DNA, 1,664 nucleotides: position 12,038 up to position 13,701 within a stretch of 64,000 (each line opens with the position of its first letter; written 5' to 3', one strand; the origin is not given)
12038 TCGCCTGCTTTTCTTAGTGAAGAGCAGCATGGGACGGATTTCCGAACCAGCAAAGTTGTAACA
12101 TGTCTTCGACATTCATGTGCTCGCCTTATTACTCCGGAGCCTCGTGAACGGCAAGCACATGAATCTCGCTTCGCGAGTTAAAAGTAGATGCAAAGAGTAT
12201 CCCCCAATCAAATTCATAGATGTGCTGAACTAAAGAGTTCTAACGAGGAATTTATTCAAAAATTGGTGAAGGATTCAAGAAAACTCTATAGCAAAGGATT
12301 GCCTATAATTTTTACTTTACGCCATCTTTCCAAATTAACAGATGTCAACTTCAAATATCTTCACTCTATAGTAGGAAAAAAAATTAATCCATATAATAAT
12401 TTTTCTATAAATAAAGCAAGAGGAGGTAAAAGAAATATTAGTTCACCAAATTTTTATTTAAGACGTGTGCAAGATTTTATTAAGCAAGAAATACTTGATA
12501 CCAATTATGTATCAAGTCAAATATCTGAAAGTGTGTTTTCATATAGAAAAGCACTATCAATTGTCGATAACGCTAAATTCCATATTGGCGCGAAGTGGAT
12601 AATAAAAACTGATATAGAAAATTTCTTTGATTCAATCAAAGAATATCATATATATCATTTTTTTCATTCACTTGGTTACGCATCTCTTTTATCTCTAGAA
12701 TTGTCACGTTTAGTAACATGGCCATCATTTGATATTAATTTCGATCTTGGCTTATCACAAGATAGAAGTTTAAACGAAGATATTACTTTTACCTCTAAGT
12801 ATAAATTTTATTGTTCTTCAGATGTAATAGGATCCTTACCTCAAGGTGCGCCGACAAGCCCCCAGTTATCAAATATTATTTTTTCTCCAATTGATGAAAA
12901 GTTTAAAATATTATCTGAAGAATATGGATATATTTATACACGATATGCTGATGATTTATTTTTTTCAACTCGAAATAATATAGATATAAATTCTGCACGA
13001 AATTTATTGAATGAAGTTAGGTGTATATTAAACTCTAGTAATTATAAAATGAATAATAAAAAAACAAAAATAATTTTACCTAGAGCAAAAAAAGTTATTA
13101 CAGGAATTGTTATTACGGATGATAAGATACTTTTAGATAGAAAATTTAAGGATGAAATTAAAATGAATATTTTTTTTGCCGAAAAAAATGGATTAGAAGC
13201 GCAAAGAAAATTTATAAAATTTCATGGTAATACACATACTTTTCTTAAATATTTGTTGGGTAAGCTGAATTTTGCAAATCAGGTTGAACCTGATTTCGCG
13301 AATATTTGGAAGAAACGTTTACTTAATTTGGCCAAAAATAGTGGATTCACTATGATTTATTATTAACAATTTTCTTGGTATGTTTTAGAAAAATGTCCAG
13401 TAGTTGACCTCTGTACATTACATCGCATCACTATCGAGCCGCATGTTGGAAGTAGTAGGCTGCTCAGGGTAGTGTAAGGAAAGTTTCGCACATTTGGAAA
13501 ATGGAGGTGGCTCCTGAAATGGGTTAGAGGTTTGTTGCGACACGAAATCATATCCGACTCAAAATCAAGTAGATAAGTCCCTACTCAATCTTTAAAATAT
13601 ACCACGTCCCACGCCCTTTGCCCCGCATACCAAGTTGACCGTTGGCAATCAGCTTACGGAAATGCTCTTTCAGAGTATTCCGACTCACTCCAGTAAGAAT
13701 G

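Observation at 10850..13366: Retron-like module (PRTase-like gene, structured ncRNA, reverse transcriptase) inserted between a type I R-M locus and a Fic toxin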

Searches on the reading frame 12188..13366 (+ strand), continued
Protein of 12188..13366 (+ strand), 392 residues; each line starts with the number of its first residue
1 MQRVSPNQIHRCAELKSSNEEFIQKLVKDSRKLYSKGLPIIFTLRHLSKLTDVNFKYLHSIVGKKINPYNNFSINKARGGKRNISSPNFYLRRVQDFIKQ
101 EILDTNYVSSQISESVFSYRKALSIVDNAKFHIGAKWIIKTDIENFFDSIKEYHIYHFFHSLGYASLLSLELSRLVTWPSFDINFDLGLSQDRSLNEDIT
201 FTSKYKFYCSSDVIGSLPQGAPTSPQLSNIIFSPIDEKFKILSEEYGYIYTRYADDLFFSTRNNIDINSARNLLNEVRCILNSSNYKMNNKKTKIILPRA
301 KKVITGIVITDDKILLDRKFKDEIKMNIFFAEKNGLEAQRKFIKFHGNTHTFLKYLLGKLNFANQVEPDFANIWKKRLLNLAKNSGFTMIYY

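Call 70: search_protein_families(library=padloc, proteins=[P0026, P0016], max_evalue=1e-10)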
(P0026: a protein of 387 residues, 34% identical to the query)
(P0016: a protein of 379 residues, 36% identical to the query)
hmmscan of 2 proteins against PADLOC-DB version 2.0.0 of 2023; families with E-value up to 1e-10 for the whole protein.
P0026 (387 aa): 43 families (the best 25 are shown)
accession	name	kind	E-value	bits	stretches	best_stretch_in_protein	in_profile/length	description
PDLC02944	RT_III-A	-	2.3e-165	550.2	1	1-385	2-379/597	-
PDLC02945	RT_III-A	-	2.8e-81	271.4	1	9-374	8-358/362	-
PDLC02946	RT_III-A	-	3.5e-72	241.3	2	207-374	168-327/330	-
PDLC02943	RT_III-A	-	3.5e-71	237.8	2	34-175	15-156/322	-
PDLC02942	RT_III-A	-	1.2e-68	229.7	1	8-361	9-322/341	-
PDLC02941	RT_II-A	-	3.2e-66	221.6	2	207-377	147-299/309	-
PDLC02956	RT_XIII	-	6.1e-63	211.5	1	32-378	104-427/469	-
PDLC02960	RT-Protease_XI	-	1.1e-55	187.5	1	43-360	8-301/506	single gene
PDLC02959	RT-Protease_XI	-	5.4e-55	185.3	1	43-360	10-304/510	single gene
PDLC03739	RT_Ec107-like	-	5.3e-54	181.6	2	208-362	145-293/307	retron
PDLC02949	RT_other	-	8e-52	175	1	61-378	180-472/481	-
PDLC03740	RT_outgroup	-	1.6e-51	173.8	1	63-374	118-405/407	retron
PDLC02948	RT_IX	-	2.5e-51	172.6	2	205-344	174-304/317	-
PDLC02939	RT_II-A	-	7.1e-50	168.2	1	45-373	5-295/304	-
PDLC02940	RT_II-A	-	7.5e-50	167.9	2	35-175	178-318/477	-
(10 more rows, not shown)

P0016 (379 aa): 46 families (the best 25 are shown)
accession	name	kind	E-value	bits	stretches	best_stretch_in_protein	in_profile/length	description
PDLC02944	RT_III-A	-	1.2e-164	547.7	1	1-376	2-372/597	-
PDLC02945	RT_III-A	-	5.9e-98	326.3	1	10-373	9-359/362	-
PDLC02946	RT_III-A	-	3e-89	297.4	2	208-373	169-328/330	-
PDLC02943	RT_III-A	-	8.1e-86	285.8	2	28-180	9-155/322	-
PDLC02942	RT_III-A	-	1.4e-84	282.1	1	12-360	13-323/341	-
PDLC02956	RT_XIII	-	2.9e-82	275.1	1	31-372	103-423/469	-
PDLC02941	RT_II-A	-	7.8e-75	249.9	2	35-179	7-145/309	-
PDLC03739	RT_Ec107-like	-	4.3e-72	241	2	208-360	145-293/307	retron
PDLC02960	RT-Protease_XI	-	1.3e-67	226.9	1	50-370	15-313/506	single gene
PDLC02959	RT-Protease_XI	-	6.2e-67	224.6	1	46-370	13-316/510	single gene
PDLC02961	RT-TIR_XII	-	7e-67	224.4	2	208-370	153-325/475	single gene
PDLC02962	RT-TIR_XII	-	5.9e-66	221.3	2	208-369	151-325/478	single gene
PDLC03740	RT_outgroup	-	3.6e-65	218.8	1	35-371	81-404/407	retron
PDLC02949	RT_other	-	3.8e-65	219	1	35-373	144-469/481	-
PDLC02940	RT_II-A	-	4.6e-63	211.5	2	208-373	319-473/477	-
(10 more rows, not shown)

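Call 91: search_protein_families(library=padloc, proteins=[L050:2477-3742:+, L058:18-1301:+, L013:2455-3843:+, L017:773-2062:+, L015:2510-3754:+], max_evalue=1e-10)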
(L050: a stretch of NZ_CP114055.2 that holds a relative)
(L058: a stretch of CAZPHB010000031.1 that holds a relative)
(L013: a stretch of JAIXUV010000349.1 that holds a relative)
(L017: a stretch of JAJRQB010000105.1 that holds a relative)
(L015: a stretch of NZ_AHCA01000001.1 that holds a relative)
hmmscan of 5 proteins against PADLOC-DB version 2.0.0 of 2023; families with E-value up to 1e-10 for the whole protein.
L050:2477-3742:+ (422 aa): 5 families
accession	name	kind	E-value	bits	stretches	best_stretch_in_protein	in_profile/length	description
PDLC02934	PRTase_III-A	-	3.5e-123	409.4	1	12-422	3-393/393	-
PDLC02935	PRTase_III-A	-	6.8e-37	125.4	1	20-284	19-272/290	-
PDLC02933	PRTase_III-A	-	1.2e-33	115.2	1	30-406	10-360/368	-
PDLC02931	PRTase_III-A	-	1.9e-28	97.9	1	33-273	32-267/267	-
PDLC02932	PRTase_III-A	-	3.4e-17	60.9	1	42-264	36-257/271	-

L058:18-1301:+ (428 aa): 5 families
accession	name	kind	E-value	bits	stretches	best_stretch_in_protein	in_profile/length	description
PDLC02934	PRTase_III-A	-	1.7e-124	413.8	1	18-428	3-393/393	-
PDLC02935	PRTase_III-A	-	4.7e-38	129.2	1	11-300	9-278/290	-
PDLC02933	PRTase_III-A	-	1e-32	112.1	1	35-412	8-360/368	-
PDLC02931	PRTase_III-A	-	5.4e-28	96.4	1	40-279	32-267/267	-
PDLC02932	PRTase_III-A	-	1.5e-16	58.7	1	49-270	36-257/271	-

L013:2455-3843:+ (463 aa): 2 families
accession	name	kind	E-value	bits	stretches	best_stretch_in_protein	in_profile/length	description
PDLC02933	PRTase_III-A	-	1e-75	253.6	1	29-452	3-366/368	-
PDLC02934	PRTase_III-A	-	5.4e-26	89.4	1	172-453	117-392/393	-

L017:773-2062:+ (430 aa): 4 families
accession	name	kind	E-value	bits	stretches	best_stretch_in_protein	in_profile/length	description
PDLC02933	PRTase_III-A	-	1.8e-88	295.6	1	27-425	9-366/368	-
PDLC02934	PRTase_III-A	-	3.1e-37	126.4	1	28-425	22-391/393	-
PDLC02935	PRTase_III-A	-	1.1e-21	75.5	1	29-293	28-260/290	-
PDLC02931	PRTase_III-A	-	2.4e-16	58.2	1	34-277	35-260/267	-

L015:2510-3754:+ (415 aa): 3 families
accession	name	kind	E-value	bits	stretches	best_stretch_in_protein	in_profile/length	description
PDLC02933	PRTase_III-A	-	1.3e-90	302.6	1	7-408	6-365/368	-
PDLC02934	PRTase_III-A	-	8.2e-22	75.7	1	148-305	119-264/393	-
PDLC02935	PRTase_III-A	-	2.1e-15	54.9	1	15-332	31-266/290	-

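Call 109: search_protein_families(library=pfam, proteins=[L034:20-1039:+, L034:1036-2505:+, L034:5069-5950:+, L034:6220-7362:+, L034:7377-8831:+, L013:157-960:+, L013:957-2528:+, L013:5253-6179:+, L013:6185-7264:+, L013:7261-8718:+], max_evalue=0.0001)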
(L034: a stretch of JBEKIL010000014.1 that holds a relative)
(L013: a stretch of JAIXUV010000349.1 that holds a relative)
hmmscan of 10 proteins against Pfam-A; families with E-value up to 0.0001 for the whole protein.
L034:20-1039:+ (339 aa): 1 family
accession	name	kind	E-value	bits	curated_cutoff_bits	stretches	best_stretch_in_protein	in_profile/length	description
PF08463.15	EcoEI_R_C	-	3e-39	135.2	24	1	161-338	3-162/163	EcoEI R protein C-terminal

L034:1036-2505:+ (489 aa): 1 family
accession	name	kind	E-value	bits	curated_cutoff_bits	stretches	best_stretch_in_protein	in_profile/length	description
PF01420.25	Methylase_S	-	1.3e-39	136.5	22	2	11-175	1-158/168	Type I restriction modification DNA specificity domain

L034:5069-5950:+ (293 aa): 2 families
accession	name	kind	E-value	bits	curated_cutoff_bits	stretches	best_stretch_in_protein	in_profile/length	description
PF20796.3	PDDEXK_13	-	2.3e-58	198.3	27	1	8-290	5-289/290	PD-(D/E)XK nuclease superfamily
PF22558.3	REase-ARP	-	4.6e-24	85.9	27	1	74-290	65-270/270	Restriction Endonuclease associating with ARP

L034:6220-7362:+ (380 aa): 2 families
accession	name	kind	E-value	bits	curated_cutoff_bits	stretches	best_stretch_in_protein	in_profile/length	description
PF13784.11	Fic_N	-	1.2e-25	89.7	26.7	1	39-118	3-82/82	Fic/DOC family N-terminal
PF02661.23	Fic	-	6.2e-20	72.3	24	1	125-229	2-93/93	Fic/DOC family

L034:7377-8831:+ (484 aa): 4 families
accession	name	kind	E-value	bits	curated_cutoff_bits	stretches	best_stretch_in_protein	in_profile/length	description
PF02384.22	N6_Mtase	-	1.2e-70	238.7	20.4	1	124-433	3-294/311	N-6 DNA Methylase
PF12161.14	HsdM_N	-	2.4e-13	51.3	24.5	1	9-112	2-133/135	HsdM N-terminal domain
PF01170.24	UPF0020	-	9.9e-09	35.6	22.3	1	155-263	16-134/197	RMKL-like, methyltransferase domain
PF07669.17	Eco57I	-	4.5e-08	33.8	25.3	1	192-346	49-165/171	Eco57I restriction-modification methylase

L013:157-960:+ (267 aa): 1 family
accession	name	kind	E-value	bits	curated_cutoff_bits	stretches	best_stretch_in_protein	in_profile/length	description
PF08463.15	EcoEI_R_C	-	8.6e-40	136.9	24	1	88-265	2-162/163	EcoEI R protein C-terminal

L013:957-2528:+ (523 aa): 1 family
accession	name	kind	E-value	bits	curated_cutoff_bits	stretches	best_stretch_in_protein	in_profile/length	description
PF01420.25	Methylase_S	-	1.8e-35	123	22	2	50-215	1-151/168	Type I restriction modification DNA specificity domain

L013:5253-6179:+ (308 aa): 1 family
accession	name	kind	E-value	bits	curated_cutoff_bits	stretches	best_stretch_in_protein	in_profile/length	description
PF07505.17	DUF5131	-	1.5e-95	319.7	28.9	1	50-285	1-243/243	Protein of unknown function (DUF5131)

L013:6185-7264:+ (359 aa): 0 families

L013:7261-8718:+ (485 aa): 4 families
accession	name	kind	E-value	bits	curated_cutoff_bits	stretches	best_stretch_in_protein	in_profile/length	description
PF02384.22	N6_Mtase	-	2.7e-65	221.2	20.4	1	125-436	3-294/311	N-6 DNA Methylase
PF01170.24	UPF0020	-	1.9e-09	37.9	22.3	1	157-266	17-134/197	RMKL-like, methyltransferase domain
PF12161.14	HsdM_N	-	3.7e-09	37.7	24.5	1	7-46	1-39/135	HsdM N-terminal domain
PF07669.17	Eco57I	-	4e-06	27.5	25.3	1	243-349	69-165/171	Eco57I restriction-modification methylase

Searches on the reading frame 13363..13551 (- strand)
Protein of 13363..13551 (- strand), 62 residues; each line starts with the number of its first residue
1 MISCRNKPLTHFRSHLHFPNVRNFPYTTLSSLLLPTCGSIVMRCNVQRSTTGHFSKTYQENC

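Call 87: search_protein_families(library=pfam, proteins=[window:13363-13551:-], max_evalue=0.001)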
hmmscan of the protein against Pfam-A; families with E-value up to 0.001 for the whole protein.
window:13363-13551:- (62 aa): 0 families
